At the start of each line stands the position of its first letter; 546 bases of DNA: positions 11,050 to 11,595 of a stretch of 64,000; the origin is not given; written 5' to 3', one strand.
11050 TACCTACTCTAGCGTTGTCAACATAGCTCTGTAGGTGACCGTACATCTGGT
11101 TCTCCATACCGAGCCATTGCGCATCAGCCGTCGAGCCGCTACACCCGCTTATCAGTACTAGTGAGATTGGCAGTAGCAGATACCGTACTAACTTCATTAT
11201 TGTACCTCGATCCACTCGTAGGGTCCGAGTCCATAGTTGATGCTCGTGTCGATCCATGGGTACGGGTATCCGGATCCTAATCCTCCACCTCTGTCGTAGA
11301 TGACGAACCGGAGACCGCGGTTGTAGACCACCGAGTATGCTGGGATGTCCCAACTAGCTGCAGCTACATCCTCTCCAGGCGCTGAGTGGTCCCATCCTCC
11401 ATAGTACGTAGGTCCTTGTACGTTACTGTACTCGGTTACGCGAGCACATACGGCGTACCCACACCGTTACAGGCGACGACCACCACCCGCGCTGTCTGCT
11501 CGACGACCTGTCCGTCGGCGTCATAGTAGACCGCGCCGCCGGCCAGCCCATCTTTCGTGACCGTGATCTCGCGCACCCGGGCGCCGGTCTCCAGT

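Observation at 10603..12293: Phage-like DNA patch replaces the core of a GMC oxidoreductase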

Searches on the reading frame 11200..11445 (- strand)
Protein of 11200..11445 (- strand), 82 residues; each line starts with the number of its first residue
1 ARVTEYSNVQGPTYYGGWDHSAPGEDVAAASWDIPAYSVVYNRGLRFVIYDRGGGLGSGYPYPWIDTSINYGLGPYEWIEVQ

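Call 8: find_homologous_proteins(query=window:11200-11415:-, max_evalue=0.01)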
Query seq(72 aa) (72 aa): 1 proteins with E <= 0.01 among 1 candidates.
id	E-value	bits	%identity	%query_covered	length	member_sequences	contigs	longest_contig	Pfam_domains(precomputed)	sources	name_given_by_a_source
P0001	4.1e-22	96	100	61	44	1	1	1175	-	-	-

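Call 13: find_encoding_contigs(protein=P0001, flank=10000)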
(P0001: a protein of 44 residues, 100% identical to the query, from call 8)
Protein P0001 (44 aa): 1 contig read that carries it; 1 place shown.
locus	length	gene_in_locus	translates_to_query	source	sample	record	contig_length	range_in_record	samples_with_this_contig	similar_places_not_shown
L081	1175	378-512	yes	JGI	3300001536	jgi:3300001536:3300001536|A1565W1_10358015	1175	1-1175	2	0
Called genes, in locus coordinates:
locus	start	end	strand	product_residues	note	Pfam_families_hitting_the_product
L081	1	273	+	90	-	?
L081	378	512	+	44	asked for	-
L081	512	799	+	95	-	-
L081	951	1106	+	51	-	PF05199:GMC_oxred_C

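Call 16: search_protein_families(library=pfam, proteins=[window:11200-11439:-], max_evalue=10)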
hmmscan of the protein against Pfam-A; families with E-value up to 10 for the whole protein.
seq(80 aa): 0 families

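Call 17: search_protein_families(library=phrogs, proteins=[window:11200-11439:-], max_evalue=10)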
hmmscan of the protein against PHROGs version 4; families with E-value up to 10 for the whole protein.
seq(80 aa): 0 families

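Call 34: find_related_loci(query=window:11200-11439:-, collection=viral_contigs, flank=5000)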
Query seq(80 aa) (80 aa) in viral_contigs; peptide patterns used: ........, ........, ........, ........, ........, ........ (x = any residue, [..] = any of these).
1 stretches matched a pattern, but none encodes a relative of the query by tblastn (E <= 1e-3).

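Call 37: search_solved_structures(query=window:11200-11439:-, max_evalue=10, show_alignments=2)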
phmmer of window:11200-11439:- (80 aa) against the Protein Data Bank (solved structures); distinct sequences matched with E-value up to 10: 3.
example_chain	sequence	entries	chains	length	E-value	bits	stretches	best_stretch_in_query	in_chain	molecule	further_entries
3nzq_A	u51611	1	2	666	0.52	14.1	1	35-74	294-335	Biosynthetic arginine decarboxylase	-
1g9e_A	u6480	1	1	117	0.57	13.9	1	8-37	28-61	H14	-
1hcv_A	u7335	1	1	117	0.58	13.9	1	8-37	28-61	IMMUNOGLOBULIN G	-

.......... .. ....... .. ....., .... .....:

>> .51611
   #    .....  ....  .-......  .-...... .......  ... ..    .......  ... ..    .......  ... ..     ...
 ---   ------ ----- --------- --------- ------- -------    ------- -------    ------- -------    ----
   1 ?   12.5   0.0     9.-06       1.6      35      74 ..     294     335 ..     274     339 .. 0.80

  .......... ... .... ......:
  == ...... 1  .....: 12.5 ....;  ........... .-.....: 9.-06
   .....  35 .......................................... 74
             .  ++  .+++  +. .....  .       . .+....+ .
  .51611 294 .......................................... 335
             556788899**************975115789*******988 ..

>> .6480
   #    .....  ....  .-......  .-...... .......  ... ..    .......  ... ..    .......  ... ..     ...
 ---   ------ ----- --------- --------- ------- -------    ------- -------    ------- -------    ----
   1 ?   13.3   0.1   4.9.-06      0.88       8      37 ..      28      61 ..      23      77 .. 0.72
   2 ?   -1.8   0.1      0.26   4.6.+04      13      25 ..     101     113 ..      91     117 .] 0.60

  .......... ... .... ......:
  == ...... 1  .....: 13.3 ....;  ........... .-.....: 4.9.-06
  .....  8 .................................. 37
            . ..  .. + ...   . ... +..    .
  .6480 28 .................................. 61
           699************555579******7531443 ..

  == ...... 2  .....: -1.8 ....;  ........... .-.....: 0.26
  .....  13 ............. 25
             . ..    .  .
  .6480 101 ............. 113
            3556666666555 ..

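Call 38: search_protein_representatives(protein=window:11200-11439:-)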
Query: 80 residues. Proteins with E-value up to 0.001 (for the whole library): 7; up to 1e-10: 3; up to 1e-30: 0. The best 7 are listed.
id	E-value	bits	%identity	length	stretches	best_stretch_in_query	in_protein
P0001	1.8e-22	95.7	100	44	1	37-80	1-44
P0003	5.2e-13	65.4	54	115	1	1-74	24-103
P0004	3.2e-11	59.6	53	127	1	6-80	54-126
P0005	1.4e-07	48.0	37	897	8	20-57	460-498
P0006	2.4e-04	37.6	38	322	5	16-41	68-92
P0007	4.3e-04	36.8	32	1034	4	24-54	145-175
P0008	4.5e-04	36.7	53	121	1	9-65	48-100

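Call 41: search_protein_families(library=pfam, proteins=[P0003, P0004, P0008], max_evalue=10)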
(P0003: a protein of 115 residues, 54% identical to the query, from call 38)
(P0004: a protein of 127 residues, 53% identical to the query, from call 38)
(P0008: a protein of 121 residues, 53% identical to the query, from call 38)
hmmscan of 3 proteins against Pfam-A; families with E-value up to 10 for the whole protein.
P0003 (115 aa): 0 families

P0004 (127 aa): 0 families

P0008 (121 aa): 0 families

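Call 42: find_homologous_proteins(query=A1, max_evalue=0.01)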
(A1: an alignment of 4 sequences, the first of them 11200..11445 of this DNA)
Query A1 (4 sequences) (82 aa, profile of the alignment): 10 proteins with E <= 0.01 among 2027 candidates.
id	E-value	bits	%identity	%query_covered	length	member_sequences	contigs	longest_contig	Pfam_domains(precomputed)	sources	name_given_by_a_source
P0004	4.3e-48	180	53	98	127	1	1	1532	-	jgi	jgi:hypothetical protein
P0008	4.7e-47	177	43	80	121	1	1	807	-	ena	-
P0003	8.5e-39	150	49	91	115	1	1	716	-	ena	-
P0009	1.7e-8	52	40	63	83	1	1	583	-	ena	-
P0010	4.6e-8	51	55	45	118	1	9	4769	-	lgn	-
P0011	3.4e-5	42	43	48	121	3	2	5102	-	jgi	jgi:hypothetical protein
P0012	2.6e-4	39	50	55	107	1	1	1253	-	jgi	jgi:3D (Asp-Asp-Asp) domain-containing protein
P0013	4.7e-3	35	52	55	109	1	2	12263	-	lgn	-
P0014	5.9e-3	35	42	84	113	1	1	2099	-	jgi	jgi:hypothetical protein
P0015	6.2e-3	35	45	56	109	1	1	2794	-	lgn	-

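Call 43: find_encoding_contigs(protein=P0004, flank=10000, max_places=3)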
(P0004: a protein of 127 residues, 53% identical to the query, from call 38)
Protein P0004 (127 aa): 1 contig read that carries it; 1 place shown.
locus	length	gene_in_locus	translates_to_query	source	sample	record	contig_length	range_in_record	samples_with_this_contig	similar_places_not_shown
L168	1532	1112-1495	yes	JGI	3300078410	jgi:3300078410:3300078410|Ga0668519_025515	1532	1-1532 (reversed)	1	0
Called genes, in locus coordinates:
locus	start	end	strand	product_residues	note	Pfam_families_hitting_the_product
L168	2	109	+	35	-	?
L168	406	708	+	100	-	-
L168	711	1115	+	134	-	-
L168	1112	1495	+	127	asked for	-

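Call 44: find_encoding_contigs(protein=P0010, flank=10000, max_places=4)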
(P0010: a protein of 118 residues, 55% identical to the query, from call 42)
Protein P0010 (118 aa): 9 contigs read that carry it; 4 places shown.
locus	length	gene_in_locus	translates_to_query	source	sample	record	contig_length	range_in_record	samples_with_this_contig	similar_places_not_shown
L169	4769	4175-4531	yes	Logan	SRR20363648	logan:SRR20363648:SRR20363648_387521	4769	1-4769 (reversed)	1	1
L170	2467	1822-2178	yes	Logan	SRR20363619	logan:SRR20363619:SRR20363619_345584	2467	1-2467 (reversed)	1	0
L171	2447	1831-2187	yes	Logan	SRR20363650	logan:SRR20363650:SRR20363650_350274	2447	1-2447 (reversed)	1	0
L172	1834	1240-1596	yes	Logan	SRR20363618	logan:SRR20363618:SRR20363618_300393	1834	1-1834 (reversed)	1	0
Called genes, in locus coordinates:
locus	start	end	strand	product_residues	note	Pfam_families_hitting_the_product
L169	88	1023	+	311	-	PF01844:HNH, PF14279:HNH_5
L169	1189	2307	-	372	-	PF00589:Phage_integrase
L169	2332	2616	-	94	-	-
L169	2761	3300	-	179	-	PF13560:HTH_31 (weak), PF13443:HTH_26 (weak)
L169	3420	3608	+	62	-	-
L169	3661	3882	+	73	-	-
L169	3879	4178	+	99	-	PF12728:HTH_17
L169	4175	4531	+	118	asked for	-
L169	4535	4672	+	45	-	-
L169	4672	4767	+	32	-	?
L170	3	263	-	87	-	?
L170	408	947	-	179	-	PF13560:HTH_31 (weak), PF13443:HTH_26 (weak)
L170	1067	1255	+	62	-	-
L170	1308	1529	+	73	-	-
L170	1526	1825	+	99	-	PF12728:HTH_17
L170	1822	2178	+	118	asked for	-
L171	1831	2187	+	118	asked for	-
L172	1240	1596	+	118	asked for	-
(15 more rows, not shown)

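Call 45: find_encoding_contigs(protein=P0013, flank=10000, max_places=3)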
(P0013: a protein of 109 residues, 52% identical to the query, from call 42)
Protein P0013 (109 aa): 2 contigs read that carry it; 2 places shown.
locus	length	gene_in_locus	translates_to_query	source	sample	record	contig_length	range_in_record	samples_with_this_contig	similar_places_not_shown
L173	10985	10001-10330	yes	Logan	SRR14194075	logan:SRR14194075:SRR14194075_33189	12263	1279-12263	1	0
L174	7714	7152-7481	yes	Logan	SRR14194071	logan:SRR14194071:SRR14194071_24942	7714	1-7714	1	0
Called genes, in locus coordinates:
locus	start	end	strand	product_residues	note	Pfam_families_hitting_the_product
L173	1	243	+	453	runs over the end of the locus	PF14690:Zn_ribbon_ISL3, PF13542:HTH_Tnp_ISL3, PF01610:DDE_Tnp_ISL3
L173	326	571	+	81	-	-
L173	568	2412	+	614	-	PF00239:Resolvase, PF07508:Recombinase (faint), PF13408:Zn_ribbon_recom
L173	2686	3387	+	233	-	-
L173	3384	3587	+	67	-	-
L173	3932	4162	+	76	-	-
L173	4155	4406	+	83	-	-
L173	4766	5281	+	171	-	PF12728:HTH_17 (faint)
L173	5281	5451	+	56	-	-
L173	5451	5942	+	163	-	PF00486:Trans_reg_C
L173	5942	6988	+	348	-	-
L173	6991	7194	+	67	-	-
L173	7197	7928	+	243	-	-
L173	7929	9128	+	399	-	PF01170:UPF0020 (faint), PF01555:N6_N4_Mtase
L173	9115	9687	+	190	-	-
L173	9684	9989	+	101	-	PF08774:VRR_NUC (weak)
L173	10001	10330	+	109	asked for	-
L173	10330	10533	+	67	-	-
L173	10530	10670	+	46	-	-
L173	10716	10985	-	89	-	?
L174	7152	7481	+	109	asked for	-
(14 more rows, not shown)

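Call 47: search_solved_structures(query=A2, max_evalue=10, show_alignments=3)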
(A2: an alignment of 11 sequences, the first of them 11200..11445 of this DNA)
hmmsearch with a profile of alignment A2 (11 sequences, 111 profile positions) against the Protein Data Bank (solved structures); distinct sequences matched with E-value up to 10: 2.
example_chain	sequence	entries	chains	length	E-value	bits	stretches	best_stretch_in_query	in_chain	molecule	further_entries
7dsg_A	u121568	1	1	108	0.63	13.4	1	46-78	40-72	Brucella Abortus PhiA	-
7dpy_A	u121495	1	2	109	0.64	13.4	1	46-78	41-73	Brucella Abortus PhiA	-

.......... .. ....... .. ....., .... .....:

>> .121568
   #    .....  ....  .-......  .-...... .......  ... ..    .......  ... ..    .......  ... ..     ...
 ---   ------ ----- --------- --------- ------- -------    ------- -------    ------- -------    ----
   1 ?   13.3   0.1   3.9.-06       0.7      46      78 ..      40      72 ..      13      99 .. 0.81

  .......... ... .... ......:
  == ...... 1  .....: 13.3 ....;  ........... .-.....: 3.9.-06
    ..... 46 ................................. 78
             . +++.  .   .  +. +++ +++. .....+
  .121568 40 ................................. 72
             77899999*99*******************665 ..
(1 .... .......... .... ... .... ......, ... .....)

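Call 52: predict_structure(alignment_id=A2)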
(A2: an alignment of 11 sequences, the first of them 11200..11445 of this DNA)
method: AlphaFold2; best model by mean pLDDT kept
length: 82 residues; sequences in the alignment: 11
mean_pLDDT: 77.5   pTM: 0.67
mean pLDDT of the five models: 77.5, 77.3, 76.1, 74.8, 72.5
residues with pLDDT >= 90: 14; 70-90: 45; 50-70: 22; < 50: 1
segments of 3 or more residues with pLDDT < 50: none
pLDDT, mean of each block of 10 residues (from residue 1): 66 55 76 89 90 71 83 87 91
secondary structure, 60 per line:
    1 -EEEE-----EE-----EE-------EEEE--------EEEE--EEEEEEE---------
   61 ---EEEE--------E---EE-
elements in order: E2-5 E27-30 E39-42 E45-51 E64-67

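Call 55: fold_search(model_id=the predicted structure, library=pdb)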
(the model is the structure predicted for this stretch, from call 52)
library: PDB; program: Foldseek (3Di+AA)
matches with E <= 10: 49; with E <= 0.001: 0
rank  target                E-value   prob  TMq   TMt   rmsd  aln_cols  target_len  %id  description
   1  1pqf_A                9.0e-01  0.30  0.45  0.33   4.5        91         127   13  Glycine 24 to Serine mutation of aspartate decarboxylase (released 2003-11-18)
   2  4wjt_A                1.5e+00  0.28  0.48  0.28   6.9       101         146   15  Stationary Phase Survival Protein YuiC from B.subtilis complexed with NAG (released 2015-07-08)
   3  1ppy_B                1.5e+00  0.21  0.46  0.36   4.1        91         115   13  Native precursor of pyruvoyl dependent Aspartate decarboxylase (released 2003-11-18)
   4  1pqf_B                1.9e+00  0.10  0.34  0.27   4.5        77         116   16  Glycine 24 to Serine mutation of aspartate decarboxylase (released 2003-11-18)
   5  5ntb_A                2.4e+00  0.13  0.40  0.32   6.1        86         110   20  Streptomyces papain inhibitor (SPI) (released 2018-03-07)
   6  1pqh_B                2.4e+00  0.08  0.34  0.27   4.9        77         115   17  Serine 25 to Threonine mutation of aspartate decarboxylase (released 2003-11-18)
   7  2c45_A                2.5e+00  0.15  0.46  0.37   4.5        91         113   15  NATIVE PRECURSOR OF PYRUVOYL DEPENDENT ASPARTATE DECARBOXYLASE (released 2007-03-06)
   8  4jcw_A                2.5e+00  0.10  0.40  0.20   6.4        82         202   23  Crystal structure of Clavibacter michiganensis expansin in complex with cellopentaose (released 2014-03-05)
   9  1pqe                  2.9e+00  0.15  0.46  0.36   4.4        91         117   12  S25A mutant of pyruvoyl dependent aspartate decarboxylase (released 2003-11-18)
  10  4crz_A                2.9e+00  0.15  0.47  0.34   4.4        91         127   13  Direct visualisation of strain-induced protein prost-translational modification (released 2015-03-25)
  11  2uy7_B                2.9e+00  0.01  0.18  0.11  13.6        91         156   16  Crystal structure of the P pilus rod subunit PapA (released 2007-05-29)
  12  4avr_A                3.1e+00  0.14  0.43  0.38   5.5        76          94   20  Crystal structure of the hypothetical protein Pa4485 from Pseudomonas aeruginosa (released 2013-01-09)
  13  1pt1_B                3.4e+00  0.07  0.34  0.27   4.6        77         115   16  Unprocessed Pyruvoyl Dependent Aspartate Decarboxylase with Histidine 11 Mutated to Alanine (released 2003-11-11)
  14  4v6t_BW               4.1e+00  0.01  0.15  0.16  11.5        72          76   10  Structure of the bacterial ribosome complexed by tmRNA-SmpB and EF-G during translocation and MLD-loading (released 2014-07-09)
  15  6o8z_X                4.4e+00  0.01  0.18  0.19  12.3        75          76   13  Cryo-EM image reconstruction of the 70S Ribosome Enterococcus faecalis Class04 (released 2020-09-16)
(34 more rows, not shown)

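Call 56: fold_search(model_id=the predicted structure, library=viral)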
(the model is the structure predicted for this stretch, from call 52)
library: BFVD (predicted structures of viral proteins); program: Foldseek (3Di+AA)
matches with E <= 10: 53; with E <= 0.001: 0
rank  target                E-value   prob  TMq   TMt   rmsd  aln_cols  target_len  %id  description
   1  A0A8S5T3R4            7.1e-03  1.00  0.55  0.28   4.9        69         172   25  Lytic transglycosylase [Myoviridae sp. ctqfO1]
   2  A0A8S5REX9            1.3e-02  0.99  0.55  0.27   5.0        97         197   24  Uncharacterized protein [virus sp. ctE0n6]
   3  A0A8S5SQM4            2.3e-02  0.98  0.47  0.37   5.2        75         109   23  3D domain-containing protein [Siphoviridae sp. ctkyE7]
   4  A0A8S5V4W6            2.4e-02  0.99  0.50  0.23   5.4        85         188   19  3D containing protein [Siphoviridae sp. ctjsp22]
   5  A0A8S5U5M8            2.6e-02  0.97  0.54  0.30   6.7        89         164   16  3D containing protein [Siphoviridae sp. cteLh2]
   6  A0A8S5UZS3            3.9e-02  0.89  0.44  0.19   6.0        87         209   18  3D containing protein [Siphoviridae sp. ctBeL15]
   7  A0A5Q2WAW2            5.0e-02  0.91  0.51  0.43   5.3       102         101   22  (no name in the UniProt tables at hand)
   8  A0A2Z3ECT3            5.4e-02  0.93  0.49  0.25   5.2        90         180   23  (no name in the UniProt tables at hand)
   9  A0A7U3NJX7            6.1e-02  0.87  0.45  0.18   6.0        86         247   16  3D domain-containing protein [Bacillus phage Kirov]
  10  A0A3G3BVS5            6.1e-02  0.80  0.46  0.22   6.0        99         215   15  Cell wall-binding protein [Bacillus phage vB_BcoS-136]
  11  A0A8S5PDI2            6.8e-02  0.99  0.56  0.45   4.9        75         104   20  3D containing protein [Siphoviridae sp. ctKeG8]
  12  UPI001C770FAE         1.0e-01  0.77  0.48  0.19   5.4        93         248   18  (no name look-up for this kind of identifier)
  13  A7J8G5                1.1e-01  0.92  0.58  0.39   6.0        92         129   13  Uncharacterized protein N811R [Paramecium bursaria Chlorella virus FR483]
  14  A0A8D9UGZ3            1.2e-01  0.72  0.46  0.28   5.8        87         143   17  3D containing protein (Fragment) [Siphoviridae sp. ctoNj20]
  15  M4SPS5                7.9e-01  0.33  0.49  0.35   5.0       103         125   14  Uncharacterized protein [Cellulophaga phage phiST]
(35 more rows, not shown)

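Call 57: find_encoding_contigs(protein=P0011, flank=10000, max_places=3)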
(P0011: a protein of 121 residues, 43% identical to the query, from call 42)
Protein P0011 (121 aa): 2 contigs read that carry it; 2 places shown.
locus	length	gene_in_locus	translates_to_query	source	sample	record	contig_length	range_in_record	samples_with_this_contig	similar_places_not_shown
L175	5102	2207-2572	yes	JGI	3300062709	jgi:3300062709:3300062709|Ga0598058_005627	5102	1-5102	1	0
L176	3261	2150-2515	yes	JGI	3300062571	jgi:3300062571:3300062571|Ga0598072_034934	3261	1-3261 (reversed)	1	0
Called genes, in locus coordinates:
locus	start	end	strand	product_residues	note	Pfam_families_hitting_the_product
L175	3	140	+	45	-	PF02910:Succ_DH_flav_C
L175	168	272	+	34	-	-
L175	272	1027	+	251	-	PF13085:Fer2_3, PF13183:Fer4_8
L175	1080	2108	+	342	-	-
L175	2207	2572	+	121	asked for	-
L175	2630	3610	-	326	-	PF00753:Lactamase_B, PF19583:ODP (faint), PF12706:Lactamase_B_2 (faint)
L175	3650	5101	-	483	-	?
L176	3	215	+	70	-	PF02910:Succ_DH_flav_C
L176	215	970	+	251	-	PF13085:Fer2_3, PF13183:Fer4_8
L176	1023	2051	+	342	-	-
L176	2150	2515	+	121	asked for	-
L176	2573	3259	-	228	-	?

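Call 58: search_protein_families(library=phrogs, proteins=[L168:406-708:+, L168:711-1115:+, P0004, P0010, P0013, P0011, L169:3879-4178:+, L169:4535-4672:+, L173:10330-10533:+, L173:9115-9687:+], max_evalue=0.01)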
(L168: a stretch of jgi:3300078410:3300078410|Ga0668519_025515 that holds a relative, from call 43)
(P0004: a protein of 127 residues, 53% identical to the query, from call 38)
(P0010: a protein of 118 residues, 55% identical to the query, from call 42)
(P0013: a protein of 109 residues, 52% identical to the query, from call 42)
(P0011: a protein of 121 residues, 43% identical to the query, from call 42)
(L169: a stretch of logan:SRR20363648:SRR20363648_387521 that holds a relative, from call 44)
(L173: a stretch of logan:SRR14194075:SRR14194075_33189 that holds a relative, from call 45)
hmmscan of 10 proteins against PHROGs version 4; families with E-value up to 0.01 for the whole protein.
L168:406-708:+ (100 aa): 0 families

L168:711-1115:+ (134 aa): 0 families

P0004 (127 aa): 0 families

P0010 (118 aa): 0 families

P0013 (109 aa): 2 families
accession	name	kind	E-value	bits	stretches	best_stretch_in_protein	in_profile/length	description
phrog_6631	-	unknown function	0.0018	18.8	1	34-91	177-238/251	-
phrog_22529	-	unknown function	0.0076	16.9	1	43-91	85-134/148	-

P0011 (121 aa): 0 families

L169:3879-4178:+ (99 aa): 5 families
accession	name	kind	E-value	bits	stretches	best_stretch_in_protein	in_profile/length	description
phrog_66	-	integration and excision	1.3e-07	32.6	1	3-78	83-159/412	excisionase and transcriptional regulator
phrog_1840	-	integration and excision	2.3e-05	25.8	1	14-94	7-88/90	excisionase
phrog_15534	-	DNA, RNA and nucleotide metabolism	0.00011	23.7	1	10-61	40-90/93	HTH DNA binding protein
phrog_57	-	head and packaging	0.00026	21.9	1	17-78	16-76/199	terminase small subunit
phrog_597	-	DNA, RNA and nucleotide metabolism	0.00042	21.3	1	5-41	104-141/200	DNA binding protein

L169:4535-4672:+ (45 aa): 0 families

L173:10330-10533:+ (67 aa): 0 families

L173:9115-9687:+ (190 aa): 0 families

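Call 59: search_dna_similar(query=window:11200-11445:-, collection=phages, mode=protein, max_evalue=1, max_rows=10)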
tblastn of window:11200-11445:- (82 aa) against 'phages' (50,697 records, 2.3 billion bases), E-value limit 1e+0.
No match.

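Call 84: find_encoding_contigs(protein=P0008, flank=3000, max_places=3)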
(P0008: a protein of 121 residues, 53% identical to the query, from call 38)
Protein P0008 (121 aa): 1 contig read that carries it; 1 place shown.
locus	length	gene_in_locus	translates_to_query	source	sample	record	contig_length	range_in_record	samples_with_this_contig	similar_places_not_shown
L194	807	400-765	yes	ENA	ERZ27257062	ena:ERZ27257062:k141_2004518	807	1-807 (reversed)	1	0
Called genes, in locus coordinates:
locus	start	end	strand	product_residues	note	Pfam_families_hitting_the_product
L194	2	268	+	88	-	?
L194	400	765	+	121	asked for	-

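Call 85: find_encoding_contigs(protein=P0003, flank=3000, max_places=3)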
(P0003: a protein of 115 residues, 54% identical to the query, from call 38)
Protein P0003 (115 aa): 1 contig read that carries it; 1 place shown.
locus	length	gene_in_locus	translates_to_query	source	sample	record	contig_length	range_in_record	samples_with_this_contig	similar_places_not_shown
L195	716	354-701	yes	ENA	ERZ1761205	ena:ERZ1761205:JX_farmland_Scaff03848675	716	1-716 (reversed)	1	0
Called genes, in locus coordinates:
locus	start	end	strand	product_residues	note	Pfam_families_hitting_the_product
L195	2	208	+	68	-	?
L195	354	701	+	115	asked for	-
